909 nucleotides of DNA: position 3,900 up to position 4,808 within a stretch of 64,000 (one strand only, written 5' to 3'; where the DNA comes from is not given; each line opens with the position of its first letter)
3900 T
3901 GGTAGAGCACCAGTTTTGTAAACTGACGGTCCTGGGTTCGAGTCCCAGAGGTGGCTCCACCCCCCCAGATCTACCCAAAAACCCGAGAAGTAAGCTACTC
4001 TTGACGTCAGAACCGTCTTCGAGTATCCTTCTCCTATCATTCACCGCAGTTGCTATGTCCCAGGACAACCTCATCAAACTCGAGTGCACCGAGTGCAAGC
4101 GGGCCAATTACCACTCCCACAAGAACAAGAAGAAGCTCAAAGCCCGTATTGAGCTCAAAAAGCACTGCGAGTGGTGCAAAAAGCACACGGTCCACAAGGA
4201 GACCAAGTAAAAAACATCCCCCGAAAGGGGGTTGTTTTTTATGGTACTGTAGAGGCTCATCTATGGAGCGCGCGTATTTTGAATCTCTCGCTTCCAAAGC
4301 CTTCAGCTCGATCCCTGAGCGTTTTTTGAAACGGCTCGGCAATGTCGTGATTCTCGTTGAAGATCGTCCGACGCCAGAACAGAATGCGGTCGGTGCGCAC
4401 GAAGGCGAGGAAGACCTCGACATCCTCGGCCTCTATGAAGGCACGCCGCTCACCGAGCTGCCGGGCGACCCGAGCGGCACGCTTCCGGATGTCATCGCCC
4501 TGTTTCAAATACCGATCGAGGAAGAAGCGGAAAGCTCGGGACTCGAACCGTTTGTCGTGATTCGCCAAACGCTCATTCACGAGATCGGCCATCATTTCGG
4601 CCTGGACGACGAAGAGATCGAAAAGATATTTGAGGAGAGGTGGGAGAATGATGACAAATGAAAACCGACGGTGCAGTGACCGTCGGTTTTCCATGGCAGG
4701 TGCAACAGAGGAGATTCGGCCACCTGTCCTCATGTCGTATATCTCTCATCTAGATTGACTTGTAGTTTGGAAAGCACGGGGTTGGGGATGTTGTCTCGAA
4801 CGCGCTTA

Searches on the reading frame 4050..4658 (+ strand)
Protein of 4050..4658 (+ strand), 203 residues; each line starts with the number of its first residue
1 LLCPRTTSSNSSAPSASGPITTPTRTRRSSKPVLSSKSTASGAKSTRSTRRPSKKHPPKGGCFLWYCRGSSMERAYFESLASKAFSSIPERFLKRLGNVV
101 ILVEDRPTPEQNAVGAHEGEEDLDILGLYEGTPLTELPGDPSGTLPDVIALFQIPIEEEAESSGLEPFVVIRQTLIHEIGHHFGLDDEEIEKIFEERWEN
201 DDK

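Call 100: search_protein_families(library=pfam, proteins=[window:4050-4658:+], max_evalue=0.00001)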
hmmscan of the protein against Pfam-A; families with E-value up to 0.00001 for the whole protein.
window:4050-4658:+ (203 aa): 1 family
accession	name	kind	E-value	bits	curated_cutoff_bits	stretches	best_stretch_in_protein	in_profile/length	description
PF06262.17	Zincin_1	-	5.9e-24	84.3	22.4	1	97-193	2-95/97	Zincin-like metallopeptidase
